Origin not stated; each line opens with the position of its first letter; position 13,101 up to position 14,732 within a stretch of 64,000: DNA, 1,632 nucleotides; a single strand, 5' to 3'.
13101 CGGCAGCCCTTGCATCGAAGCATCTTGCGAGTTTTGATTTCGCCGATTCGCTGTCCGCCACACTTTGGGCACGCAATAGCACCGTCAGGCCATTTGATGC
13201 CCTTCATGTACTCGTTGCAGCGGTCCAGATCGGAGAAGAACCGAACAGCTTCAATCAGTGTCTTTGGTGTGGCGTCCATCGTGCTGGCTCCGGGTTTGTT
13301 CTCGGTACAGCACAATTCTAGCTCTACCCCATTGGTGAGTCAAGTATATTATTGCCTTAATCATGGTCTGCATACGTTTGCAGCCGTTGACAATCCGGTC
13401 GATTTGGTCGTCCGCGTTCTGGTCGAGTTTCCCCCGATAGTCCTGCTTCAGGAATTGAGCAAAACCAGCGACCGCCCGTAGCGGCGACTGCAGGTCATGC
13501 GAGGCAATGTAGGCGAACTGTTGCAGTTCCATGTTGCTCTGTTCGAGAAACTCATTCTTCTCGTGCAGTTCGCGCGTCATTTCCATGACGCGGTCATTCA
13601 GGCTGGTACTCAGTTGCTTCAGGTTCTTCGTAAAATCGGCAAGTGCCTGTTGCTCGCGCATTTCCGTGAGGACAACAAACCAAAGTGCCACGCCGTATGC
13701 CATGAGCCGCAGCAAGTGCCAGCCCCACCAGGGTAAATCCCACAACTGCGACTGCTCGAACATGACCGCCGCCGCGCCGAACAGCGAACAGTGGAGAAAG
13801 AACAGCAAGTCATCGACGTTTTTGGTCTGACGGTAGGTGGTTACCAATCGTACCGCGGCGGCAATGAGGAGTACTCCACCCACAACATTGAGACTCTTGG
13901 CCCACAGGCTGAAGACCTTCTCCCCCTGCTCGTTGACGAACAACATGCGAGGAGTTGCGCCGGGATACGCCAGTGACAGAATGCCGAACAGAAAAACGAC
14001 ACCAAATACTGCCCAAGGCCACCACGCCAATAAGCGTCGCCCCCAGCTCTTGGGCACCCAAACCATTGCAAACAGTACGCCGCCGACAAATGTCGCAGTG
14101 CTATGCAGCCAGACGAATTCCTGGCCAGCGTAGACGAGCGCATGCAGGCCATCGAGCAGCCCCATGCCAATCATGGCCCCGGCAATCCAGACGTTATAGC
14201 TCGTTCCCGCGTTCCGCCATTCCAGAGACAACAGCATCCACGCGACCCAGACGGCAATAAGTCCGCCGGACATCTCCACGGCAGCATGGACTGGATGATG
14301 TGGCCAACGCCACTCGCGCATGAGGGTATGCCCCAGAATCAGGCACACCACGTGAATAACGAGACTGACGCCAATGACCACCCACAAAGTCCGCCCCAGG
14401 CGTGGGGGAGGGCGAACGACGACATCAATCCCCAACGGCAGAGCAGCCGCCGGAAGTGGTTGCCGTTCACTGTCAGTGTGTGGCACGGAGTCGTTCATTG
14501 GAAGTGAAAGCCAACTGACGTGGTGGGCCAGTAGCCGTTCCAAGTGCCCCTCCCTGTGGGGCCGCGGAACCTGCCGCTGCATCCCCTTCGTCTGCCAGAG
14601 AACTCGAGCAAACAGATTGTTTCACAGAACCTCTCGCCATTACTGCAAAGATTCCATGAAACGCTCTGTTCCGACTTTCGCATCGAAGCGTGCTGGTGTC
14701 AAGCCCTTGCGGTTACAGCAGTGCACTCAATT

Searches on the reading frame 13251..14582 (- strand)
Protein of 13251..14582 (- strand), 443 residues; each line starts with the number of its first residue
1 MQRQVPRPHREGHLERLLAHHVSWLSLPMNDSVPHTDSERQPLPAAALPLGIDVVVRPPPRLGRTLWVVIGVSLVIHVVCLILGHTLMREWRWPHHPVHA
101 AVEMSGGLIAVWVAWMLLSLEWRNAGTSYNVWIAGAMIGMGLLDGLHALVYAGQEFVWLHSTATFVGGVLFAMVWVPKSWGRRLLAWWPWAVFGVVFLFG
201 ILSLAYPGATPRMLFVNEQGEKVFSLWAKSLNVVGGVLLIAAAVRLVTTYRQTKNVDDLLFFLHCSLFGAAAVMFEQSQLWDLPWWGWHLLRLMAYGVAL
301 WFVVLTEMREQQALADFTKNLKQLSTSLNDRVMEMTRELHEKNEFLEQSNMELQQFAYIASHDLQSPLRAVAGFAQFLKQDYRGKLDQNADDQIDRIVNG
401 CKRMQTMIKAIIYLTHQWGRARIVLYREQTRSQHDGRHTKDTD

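Call 4: search_protein_families(library=pfam, proteins=[window:13251-14582:-], max_evalue=1)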
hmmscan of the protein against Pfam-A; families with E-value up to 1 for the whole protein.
window:13251-14582:- (443 aa): 3 families
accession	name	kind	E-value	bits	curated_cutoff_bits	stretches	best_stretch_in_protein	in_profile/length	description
PF00512.31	HisKA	-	1.1e-09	38.6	26.9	1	353-414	2-60/66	His Kinase A (phospho-acceptor) domain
PF17159.10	MASE3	-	1.7e-07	31.5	31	1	96-309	7-224/226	Membrane-associated sensor domain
PF01914.23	MarC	-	0.054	13.4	23.9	0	222-252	63-93/203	MarC family integral membrane protein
